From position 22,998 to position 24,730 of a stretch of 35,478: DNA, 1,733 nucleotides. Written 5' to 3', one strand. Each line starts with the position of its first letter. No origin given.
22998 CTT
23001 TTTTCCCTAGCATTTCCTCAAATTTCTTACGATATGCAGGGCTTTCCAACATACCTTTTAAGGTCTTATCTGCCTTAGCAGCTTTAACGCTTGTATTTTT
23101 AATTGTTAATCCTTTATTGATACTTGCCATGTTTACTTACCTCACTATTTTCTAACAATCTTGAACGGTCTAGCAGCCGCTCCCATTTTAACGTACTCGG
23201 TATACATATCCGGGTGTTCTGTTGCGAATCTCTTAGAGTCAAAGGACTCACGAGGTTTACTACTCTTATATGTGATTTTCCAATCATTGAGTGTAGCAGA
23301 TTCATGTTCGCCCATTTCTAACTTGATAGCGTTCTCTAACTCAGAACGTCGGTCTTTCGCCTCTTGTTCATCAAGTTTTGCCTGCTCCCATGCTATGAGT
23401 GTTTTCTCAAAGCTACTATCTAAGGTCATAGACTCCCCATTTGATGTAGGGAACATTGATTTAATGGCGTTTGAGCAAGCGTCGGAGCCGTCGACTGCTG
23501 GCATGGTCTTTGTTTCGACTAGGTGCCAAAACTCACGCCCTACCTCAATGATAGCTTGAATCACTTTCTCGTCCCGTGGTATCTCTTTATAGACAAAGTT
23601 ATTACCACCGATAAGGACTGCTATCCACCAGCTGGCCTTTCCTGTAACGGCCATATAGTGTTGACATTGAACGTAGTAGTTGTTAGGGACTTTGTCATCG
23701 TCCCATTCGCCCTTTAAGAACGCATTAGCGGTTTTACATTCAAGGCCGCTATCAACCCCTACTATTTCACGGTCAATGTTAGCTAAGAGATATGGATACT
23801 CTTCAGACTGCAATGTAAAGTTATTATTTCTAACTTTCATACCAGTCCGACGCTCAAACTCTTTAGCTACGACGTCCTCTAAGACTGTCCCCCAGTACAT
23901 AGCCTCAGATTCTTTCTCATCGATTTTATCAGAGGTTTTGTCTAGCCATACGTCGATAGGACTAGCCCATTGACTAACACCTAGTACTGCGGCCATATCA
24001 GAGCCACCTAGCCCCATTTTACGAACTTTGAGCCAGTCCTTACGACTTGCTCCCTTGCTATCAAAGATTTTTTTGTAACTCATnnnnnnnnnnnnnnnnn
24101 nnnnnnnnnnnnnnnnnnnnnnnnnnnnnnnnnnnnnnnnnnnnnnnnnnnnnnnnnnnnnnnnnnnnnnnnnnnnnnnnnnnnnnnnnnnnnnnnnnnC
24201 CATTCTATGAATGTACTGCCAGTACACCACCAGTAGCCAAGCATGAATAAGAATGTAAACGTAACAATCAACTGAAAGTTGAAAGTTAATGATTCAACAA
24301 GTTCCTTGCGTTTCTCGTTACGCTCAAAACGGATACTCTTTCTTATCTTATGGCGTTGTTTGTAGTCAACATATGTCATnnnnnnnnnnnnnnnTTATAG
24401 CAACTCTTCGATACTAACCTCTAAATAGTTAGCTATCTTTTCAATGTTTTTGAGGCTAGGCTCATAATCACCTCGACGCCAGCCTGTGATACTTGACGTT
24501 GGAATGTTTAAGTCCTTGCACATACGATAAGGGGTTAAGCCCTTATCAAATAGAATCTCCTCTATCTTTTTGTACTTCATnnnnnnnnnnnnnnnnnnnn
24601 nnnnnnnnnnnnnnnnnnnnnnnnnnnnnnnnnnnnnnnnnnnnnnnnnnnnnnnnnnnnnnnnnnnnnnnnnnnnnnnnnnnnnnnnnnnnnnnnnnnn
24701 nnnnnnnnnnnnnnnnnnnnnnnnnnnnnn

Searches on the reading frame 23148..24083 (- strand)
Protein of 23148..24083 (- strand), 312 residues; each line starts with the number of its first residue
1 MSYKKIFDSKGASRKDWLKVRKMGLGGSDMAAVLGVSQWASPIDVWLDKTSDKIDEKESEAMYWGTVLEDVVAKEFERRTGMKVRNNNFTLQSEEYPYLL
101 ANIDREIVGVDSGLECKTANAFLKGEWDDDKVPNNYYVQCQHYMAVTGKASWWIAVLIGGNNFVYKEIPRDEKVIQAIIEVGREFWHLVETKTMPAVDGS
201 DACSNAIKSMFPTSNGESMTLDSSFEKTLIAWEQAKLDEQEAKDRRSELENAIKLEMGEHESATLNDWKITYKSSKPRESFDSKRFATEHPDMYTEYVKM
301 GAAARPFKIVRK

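Call 31: find_homologous_proteins(query=window:23148-24083:-, max_evalue=1e-30)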
Query window:23148-24083:- (312 aa): 4047 proteins with E <= 1e-30 among 5556 candidates; the best 120 are listed.
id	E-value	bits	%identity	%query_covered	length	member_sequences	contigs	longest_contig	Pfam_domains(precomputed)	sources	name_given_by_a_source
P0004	5.4e-204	694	98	100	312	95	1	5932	PF09588.17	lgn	-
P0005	4.7e-189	645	89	100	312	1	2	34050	PF09588.17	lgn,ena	-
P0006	1.1e-186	637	89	100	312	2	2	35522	PF09588.17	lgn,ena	-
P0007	4.0e-142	491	69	99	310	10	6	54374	PF09588.17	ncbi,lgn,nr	ncbi:MAG: YqaJ viral recombinase family protein [Veillonella caviae]|nr:YqaJ viral recombinase famil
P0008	4.9e-135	467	63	98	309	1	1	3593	PF09588.17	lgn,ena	-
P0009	1.5e-134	466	63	99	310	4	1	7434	PF09588.17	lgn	-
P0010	2.1e-134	465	65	99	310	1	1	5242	PF09588.17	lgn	-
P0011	3.3e-133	461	64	99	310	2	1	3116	PF09588.17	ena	-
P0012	7.2e-133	460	63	98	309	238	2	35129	PF09588.17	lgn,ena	-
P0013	2.1e-132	459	62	99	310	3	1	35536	PF09588.17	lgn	-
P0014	3.0e-132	458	62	98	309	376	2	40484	PF09588.17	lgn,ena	-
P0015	1.3e-131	456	63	99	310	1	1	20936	PF09588.17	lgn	-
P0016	5.3e-131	454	63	99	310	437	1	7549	PF09588.17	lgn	-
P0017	8.2e-131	454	62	98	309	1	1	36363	PF09588.17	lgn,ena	-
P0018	1.4e-130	453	63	98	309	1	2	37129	PF09588.17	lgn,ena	-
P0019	3.1e-130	452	64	98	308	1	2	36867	PF09588.17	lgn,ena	-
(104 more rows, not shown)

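Call 32: find_encoding_contigs(protein=P0007, flank=5000, max_places=3)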
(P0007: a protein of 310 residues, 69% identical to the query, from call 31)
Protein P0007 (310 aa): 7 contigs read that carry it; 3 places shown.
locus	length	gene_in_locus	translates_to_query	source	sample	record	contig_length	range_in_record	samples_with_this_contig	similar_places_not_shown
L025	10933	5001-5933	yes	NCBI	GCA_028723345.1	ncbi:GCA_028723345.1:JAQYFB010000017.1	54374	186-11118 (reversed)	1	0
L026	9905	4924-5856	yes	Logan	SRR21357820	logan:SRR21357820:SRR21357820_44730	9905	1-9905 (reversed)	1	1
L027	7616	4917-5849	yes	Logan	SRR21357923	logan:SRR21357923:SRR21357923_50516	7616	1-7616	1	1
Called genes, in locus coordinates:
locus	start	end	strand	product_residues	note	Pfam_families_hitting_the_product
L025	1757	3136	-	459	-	PF13250:SNIPE, PF10544:T5orf172, PF13455:MUG113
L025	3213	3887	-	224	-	PF01381:HTH_3, PF12844:HTH_19, PF00717:Peptidase_S24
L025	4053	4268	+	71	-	PF05339:DUF739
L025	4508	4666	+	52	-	-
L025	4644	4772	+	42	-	-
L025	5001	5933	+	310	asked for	PF09588:YqaJ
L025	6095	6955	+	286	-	PF03837:RecT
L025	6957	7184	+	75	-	-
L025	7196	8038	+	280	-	PF14297:Lin1244_N, PF07261:DnaB_2 (weak)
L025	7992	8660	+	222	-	PF01695:IstB_IS21, PF00004:AAA (weak)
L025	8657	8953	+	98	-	-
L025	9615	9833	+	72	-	-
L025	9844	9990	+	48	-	-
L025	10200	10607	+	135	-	-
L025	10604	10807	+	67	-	-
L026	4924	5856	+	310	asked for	PF09588:YqaJ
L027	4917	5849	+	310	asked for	PF09588:YqaJ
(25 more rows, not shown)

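Call 33: find_encoding_contigs(protein=P0012, flank=5000, max_places=2)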
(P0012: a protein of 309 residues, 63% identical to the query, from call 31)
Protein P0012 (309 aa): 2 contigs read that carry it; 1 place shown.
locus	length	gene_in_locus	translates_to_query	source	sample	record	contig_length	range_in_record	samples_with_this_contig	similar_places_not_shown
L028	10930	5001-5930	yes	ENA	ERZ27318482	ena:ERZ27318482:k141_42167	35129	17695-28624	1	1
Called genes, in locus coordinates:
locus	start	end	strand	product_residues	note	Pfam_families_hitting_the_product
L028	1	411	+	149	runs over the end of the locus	-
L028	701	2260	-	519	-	PF00239:Resolvase, PF07508:Recombinase, PF13408:Zn_ribbon_recom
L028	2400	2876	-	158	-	-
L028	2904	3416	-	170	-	PF01381:HTH_3, PF07022:Phage_CI_repr (faint), PF12844:HTH_19, PF13443:HTH_26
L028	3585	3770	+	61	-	PF01381:HTH_3, PF13443:HTH_26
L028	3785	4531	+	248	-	PF02498:Bro-N, PF03374:ANT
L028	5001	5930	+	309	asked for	PF09588:YqaJ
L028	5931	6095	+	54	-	-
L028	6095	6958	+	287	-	PF03837:RecT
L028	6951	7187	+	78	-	-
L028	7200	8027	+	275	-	PF09681:Phage_rep_org_N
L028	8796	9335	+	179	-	-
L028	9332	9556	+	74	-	-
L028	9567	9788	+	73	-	-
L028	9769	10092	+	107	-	-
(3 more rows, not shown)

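Call 34: find_encoding_contigs(protein=P0019, flank=5000, max_places=2)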
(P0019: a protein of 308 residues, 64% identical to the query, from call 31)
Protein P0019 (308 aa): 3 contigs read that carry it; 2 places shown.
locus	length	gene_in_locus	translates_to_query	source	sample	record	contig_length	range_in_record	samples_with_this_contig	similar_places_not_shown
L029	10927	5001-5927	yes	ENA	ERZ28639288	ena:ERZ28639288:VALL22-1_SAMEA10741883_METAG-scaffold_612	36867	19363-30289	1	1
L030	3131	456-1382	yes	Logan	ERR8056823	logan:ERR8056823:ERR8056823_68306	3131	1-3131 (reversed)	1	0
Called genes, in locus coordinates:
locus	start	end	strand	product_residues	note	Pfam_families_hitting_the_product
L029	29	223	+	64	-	PF21983:NikA-like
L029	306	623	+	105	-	-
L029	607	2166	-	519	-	PF00239:Resolvase, PF07508:Recombinase, PF13408:Zn_ribbon_recom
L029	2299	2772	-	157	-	-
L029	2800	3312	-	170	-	PF01381:HTH_3, PF12844:HTH_19, PF13443:HTH_26, PF07022:Phage_CI_repr (weak)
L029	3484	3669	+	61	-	PF01381:HTH_3, PF13443:HTH_26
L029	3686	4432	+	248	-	PF02498:Bro-N, PF03374:ANT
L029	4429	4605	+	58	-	-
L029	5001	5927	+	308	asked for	PF09588:YqaJ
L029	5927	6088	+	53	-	-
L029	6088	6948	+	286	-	PF03837:RecT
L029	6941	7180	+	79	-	-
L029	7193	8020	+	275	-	PF14297:Lin1244_N, PF07261:DnaB_2 (weak)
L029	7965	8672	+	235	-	PF01695:IstB_IS21, PF00004:AAA (weak)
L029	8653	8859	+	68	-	-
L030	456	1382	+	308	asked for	PF09588:YqaJ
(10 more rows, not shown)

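Call 66: find_encoding_contigs(protein=P0013, flank=5000, max_places=2)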
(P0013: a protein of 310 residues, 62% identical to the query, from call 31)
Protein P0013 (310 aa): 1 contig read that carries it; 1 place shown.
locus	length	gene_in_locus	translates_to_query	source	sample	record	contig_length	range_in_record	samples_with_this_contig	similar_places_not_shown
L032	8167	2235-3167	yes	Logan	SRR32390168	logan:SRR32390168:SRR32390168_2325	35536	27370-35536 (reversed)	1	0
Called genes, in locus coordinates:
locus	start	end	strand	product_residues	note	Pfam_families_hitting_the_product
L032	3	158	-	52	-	?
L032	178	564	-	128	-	PF12844:HTH_19, PF13560:HTH_31 (weak), PF01381:HTH_3, PF13443:HTH_26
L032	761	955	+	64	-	PF12844:HTH_19 (weak), PF13560:HTH_31 (weak), PF01381:HTH_3, PF13443:HTH_26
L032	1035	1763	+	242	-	PF02498:Bro-N, PF03374:ANT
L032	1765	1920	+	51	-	-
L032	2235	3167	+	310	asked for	PF09588:YqaJ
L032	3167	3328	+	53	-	-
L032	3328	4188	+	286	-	PF03837:RecT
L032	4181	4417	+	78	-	-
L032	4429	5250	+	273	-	PF09681:Phage_rep_org_N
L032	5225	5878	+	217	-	PF01695:IstB_IS21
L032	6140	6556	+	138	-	-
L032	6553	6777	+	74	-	-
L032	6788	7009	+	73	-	-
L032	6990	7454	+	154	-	PF11753:DUF3310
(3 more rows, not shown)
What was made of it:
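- Synteny with temperate relatives (calls 32-34, 66).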

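Call 67: find_encoding_contigs(protein=P0006, flank=5000, max_places=2)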
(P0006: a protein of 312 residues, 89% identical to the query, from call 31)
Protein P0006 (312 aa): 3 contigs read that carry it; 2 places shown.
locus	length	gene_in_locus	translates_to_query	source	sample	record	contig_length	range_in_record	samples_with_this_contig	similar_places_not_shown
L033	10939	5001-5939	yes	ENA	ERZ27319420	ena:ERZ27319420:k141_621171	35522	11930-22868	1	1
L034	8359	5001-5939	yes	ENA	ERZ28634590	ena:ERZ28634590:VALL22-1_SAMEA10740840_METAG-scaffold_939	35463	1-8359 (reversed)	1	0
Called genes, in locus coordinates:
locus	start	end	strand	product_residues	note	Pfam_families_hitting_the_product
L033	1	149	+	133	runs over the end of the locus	PF08291:Peptidase_M15_3, PF05951:Peptidase_M15_2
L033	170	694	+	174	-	-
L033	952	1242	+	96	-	-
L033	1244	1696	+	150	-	-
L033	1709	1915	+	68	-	-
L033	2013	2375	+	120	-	-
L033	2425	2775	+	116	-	-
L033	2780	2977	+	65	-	-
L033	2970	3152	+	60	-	PF21983:NikA-like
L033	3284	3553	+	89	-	-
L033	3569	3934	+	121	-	-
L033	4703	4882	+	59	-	-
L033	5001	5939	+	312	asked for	PF09588:YqaJ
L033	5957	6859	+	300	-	PF03837:RecT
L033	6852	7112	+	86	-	-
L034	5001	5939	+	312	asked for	PF09588:YqaJ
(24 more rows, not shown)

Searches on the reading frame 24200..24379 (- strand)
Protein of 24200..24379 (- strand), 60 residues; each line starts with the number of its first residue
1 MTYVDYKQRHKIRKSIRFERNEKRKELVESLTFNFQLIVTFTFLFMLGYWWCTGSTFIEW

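Call 84: search_protein_families(library=phrogs, proteins=[window:24200-24379:-], max_evalue=0.001)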
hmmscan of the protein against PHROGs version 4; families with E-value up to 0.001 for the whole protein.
window:24200-24379:- (60 aa): 0 families

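Call 85: search_protein_families(library=pfam, proteins=[window:24200-24379:-], max_evalue=0.01)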
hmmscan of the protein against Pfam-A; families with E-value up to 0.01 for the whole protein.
window:24200-24379:- (60 aa): 1 family
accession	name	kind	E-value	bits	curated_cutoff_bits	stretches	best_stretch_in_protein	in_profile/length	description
PF04276.17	DUF443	-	0.0065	16.7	26.2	1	2-58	110-166/202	Protein of unknown function (DUF443)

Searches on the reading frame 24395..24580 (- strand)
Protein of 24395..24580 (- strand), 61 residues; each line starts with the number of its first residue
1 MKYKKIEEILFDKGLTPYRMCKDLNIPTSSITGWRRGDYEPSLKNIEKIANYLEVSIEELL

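Call 11: find_related_loci(query=window:24398-24580:-, collection=viral_contigs, flank=4000)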
Query window:24398-24580:- (61 aa) in viral_contigs; peptide patterns used: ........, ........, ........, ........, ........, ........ (x = any residue, [..] = any of these).
32 stretches matched a pattern; 1 encode a relative of the query (tblastn E <= 1e-3); 1 distinct loci.
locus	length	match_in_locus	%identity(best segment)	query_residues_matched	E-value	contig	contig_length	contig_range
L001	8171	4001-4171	35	5-61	1e-6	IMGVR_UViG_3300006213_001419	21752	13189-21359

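Call 12: find_encoding_contigs(protein=window:24395-24580:-, flank=6000, max_places=10)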
Protein window:24395-24580:- (61 aa): 22 contigs read that carry it; 10 places shown.
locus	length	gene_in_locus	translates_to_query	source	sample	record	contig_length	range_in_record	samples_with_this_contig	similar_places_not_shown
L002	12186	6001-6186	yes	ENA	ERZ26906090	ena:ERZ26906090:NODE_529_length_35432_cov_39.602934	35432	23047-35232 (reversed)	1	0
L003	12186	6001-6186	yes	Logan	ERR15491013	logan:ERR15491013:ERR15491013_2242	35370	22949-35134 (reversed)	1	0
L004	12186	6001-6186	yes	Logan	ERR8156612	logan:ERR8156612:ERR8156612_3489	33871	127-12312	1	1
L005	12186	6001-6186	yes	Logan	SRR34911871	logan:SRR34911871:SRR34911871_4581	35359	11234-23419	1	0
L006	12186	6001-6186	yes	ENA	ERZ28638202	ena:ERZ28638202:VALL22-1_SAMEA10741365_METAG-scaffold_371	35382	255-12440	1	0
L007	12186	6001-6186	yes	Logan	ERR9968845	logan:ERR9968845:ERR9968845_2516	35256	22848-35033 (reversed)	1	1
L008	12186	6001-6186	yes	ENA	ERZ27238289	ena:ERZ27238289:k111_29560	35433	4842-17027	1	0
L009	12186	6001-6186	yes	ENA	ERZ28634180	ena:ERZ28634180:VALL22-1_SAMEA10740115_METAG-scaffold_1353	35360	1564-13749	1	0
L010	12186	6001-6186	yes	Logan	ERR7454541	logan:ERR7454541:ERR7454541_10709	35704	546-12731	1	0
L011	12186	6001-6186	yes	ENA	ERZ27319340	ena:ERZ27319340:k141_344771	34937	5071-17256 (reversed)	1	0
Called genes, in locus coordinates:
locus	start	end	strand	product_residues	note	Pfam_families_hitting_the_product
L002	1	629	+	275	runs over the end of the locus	?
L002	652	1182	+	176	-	-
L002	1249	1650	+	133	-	PF05951:Peptidase_M15_2, PF08291:Peptidase_M15_3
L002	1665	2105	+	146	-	-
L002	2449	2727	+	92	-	-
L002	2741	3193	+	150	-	-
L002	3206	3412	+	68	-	-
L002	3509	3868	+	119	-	-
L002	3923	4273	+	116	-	-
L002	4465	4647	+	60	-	PF21983:NikA-like (weak)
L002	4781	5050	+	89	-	-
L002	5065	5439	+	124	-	-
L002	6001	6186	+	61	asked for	PF01381:HTH_3, PF13443:HTH_26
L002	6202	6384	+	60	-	-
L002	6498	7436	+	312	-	PF09588:YqaJ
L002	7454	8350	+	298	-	PF03837:RecT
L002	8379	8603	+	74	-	-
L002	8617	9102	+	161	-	PF14297:Lin1244_N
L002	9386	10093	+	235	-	PF01695:IstB_IS21, PF00004:AAA (faint)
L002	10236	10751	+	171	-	-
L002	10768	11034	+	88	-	-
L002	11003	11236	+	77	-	-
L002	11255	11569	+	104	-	-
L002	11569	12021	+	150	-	PF00692:dUTPase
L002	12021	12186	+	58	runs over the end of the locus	-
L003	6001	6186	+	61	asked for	PF01381:HTH_3, PF13443:HTH_26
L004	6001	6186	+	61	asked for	PF01381:HTH_3, PF13443:HTH_26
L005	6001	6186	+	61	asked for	PF01381:HTH_3, PF13443:HTH_26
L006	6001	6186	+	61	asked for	PF01381:HTH_3, PF13443:HTH_26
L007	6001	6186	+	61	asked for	PF01381:HTH_3, PF13443:HTH_26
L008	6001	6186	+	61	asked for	PF01381:HTH_3, PF13443:HTH_26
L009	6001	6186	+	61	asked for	PF01381:HTH_3, PF13443:HTH_26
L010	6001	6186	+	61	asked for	PF01381:HTH_3, PF13443:HTH_26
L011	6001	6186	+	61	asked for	PF01381:HTH_3, PF13443:HTH_26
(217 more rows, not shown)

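Call 24: find_homologous_proteins(query=window:24398-24580:-, max_evalue=0.00001)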
Query window:24398-24580:- (61 aa): 3 proteins with E <= 0.00001 among 3 candidates.
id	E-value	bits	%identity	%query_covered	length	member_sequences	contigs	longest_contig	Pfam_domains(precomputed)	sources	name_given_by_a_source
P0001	3.8e-32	126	97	100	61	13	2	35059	PF01381.29,PF13443.13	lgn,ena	-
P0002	4.5e-27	110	86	97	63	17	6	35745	PF01381.29,PF13443.13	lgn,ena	-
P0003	3.8e-25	104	79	100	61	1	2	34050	PF01381.29,PF13443.13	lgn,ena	-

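Call 25: find_encoding_contigs(protein=P0002, flank=6000, max_places=6)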
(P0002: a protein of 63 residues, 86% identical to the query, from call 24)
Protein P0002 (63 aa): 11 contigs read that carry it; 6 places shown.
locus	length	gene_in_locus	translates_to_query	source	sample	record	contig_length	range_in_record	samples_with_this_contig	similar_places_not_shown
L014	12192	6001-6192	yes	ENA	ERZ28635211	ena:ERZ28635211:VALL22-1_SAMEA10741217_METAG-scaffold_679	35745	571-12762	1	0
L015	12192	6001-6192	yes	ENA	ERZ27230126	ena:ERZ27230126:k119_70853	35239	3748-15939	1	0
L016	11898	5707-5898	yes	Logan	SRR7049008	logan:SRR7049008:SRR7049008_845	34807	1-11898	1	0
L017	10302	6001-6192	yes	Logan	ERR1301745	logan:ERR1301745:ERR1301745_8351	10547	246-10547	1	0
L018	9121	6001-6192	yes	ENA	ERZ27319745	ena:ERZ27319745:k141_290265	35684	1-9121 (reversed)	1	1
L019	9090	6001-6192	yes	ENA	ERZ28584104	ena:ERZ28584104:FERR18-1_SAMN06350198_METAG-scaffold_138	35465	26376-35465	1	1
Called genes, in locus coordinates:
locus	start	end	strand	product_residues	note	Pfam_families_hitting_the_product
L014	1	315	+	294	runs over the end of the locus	?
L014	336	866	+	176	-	PF05105:Phage_holin_4_1 (weak)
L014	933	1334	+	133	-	PF05951:Peptidase_M15_2, PF08291:Peptidase_M15_3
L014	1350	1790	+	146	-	-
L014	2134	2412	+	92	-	-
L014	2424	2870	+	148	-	-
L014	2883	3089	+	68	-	-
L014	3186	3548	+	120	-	-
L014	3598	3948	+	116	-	-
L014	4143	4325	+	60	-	PF21983:NikA-like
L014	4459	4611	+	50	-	-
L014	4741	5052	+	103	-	-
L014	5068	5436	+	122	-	-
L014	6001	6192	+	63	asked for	PF13443:HTH_26, PF01381:HTH_3 (weak)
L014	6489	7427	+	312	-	PF09588:YqaJ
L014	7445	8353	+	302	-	PF03837:RecT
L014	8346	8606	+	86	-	-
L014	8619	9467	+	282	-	PF14297:Lin1244_N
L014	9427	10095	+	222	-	PF01695:IstB_IS21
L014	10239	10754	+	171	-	-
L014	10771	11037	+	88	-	-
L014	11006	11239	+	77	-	-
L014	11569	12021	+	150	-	PF00692:dUTPase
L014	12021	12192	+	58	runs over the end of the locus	-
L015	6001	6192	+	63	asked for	PF13443:HTH_26, PF01381:HTH_3 (weak)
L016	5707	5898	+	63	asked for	PF13443:HTH_26, PF01381:HTH_3 (weak)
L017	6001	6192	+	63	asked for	PF13443:HTH_26, PF01381:HTH_3 (weak)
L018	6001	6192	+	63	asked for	PF13443:HTH_26, PF01381:HTH_3 (weak)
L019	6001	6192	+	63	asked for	PF13443:HTH_26, PF01381:HTH_3 (weak)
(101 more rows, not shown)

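Call 26: find_encoding_contigs(protein=P0003, flank=6000, max_places=4)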
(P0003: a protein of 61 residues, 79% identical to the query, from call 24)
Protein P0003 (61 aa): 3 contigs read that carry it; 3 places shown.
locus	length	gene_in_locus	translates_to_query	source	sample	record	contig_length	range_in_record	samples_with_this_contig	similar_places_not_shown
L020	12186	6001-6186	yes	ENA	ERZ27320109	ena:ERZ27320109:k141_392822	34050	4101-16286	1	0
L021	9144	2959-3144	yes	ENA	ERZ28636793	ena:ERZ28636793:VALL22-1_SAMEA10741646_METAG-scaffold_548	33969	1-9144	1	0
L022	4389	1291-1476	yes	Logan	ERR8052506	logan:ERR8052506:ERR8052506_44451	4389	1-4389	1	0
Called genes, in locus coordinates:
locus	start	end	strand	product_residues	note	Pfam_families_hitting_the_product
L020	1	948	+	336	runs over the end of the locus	PF01391:Collagen (weak)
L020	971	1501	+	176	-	PF05105:Phage_holin_4_1 (faint)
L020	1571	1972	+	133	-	PF08291:Peptidase_M15_3, PF05951:Peptidase_M15_2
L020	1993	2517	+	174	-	-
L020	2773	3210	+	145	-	-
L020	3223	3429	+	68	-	-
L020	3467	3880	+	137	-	-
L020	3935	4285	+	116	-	-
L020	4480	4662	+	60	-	PF21983:NikA-like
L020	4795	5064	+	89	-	-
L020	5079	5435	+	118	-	-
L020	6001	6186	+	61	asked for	PF13443:HTH_26, PF01381:HTH_3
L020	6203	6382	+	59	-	-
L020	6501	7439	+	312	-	PF09588:YqaJ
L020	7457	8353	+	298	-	PF03837:RecT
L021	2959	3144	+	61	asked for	PF13443:HTH_26, PF01381:HTH_3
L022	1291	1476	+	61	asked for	PF13443:HTH_26, PF01381:HTH_3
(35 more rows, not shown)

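Call 27: find_encoding_contigs(protein=P0001, flank=6000, max_places=4)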
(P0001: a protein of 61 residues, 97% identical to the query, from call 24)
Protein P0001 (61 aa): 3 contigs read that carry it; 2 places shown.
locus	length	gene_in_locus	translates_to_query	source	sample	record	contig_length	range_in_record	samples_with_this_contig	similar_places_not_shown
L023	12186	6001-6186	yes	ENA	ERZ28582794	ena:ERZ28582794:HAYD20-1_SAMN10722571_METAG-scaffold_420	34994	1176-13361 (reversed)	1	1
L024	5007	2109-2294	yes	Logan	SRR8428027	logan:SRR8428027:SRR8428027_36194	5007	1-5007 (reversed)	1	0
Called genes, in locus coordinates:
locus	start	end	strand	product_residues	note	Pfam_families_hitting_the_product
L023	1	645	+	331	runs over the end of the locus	-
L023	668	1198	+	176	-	PF05105:Phage_holin_4_1 (faint)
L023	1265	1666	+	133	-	PF05951:Peptidase_M15_2, PF08291:Peptidase_M15_3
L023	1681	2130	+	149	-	-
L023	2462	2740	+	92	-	-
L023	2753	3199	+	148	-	-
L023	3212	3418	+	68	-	-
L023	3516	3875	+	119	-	-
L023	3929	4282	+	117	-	-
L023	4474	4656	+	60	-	PF21983:NikA-like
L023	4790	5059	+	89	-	-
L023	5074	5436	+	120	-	-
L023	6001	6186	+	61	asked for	PF01381:HTH_3, PF13443:HTH_26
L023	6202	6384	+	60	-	-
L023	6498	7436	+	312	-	PF09588:YqaJ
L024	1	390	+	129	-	?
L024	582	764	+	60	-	PF21983:NikA-like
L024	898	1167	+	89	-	-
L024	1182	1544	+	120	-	-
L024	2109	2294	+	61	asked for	PF01381:HTH_3, PF13443:HTH_26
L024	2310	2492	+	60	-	-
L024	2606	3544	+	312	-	PF09588:YqaJ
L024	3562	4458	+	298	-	PF03837:RecT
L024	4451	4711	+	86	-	-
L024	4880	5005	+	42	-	?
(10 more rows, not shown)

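Call 84: search_protein_families(library=phrogs, proteins=[window:24398-24580:-], max_evalue=0.001)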
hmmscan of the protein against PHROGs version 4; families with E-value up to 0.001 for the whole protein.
window:24398-24580:- (61 aa): 5 families
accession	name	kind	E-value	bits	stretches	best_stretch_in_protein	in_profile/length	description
phrog_8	-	transcription regulation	7e-11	43.2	1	3-61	78-136/346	transcriptional regulator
phrog_4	-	transcription regulation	2.8e-10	40.8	1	4-61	139-192/400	transcriptional repressor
phrog_3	-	transcription regulation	9.4e-08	33.2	1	1-61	88-146/430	transcriptional repressor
phrog_2967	-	transcription regulation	2.2e-07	31.7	1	4-60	13-69/225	transcriptional regulator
phrog_2439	-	transcription regulation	0.00065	19.7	1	5-58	11-64/367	transcriptional regulator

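Call 85: search_protein_families(library=pfam, proteins=[window:24398-24580:-], max_evalue=0.01)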
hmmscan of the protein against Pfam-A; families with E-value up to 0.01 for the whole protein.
window:24398-24580:- (61 aa): 3 families
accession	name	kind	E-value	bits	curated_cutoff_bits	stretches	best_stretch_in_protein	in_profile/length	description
PF13443.12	HTH_26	-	2.6e-10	40.8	22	1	5-61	1-58/63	Cro/C1-type HTH DNA-binding domain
PF01381.28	HTH_3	-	3.1e-09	37.2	23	1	13-60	8-55/55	Helix-turn-helix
PF12844.13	HTH_19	-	0.0071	16.7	30.2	1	4-61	2-59/64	Helix-turn-helix domain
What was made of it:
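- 24395..24580 (-): 61-aa Cro/C1-type HTH protein (XRE), first gene of the recombination/replication operon. It is the orthologue of cro in temperate relatives. Pfam HTH_26 and HTH_3, both above their cut-offs (call 85).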
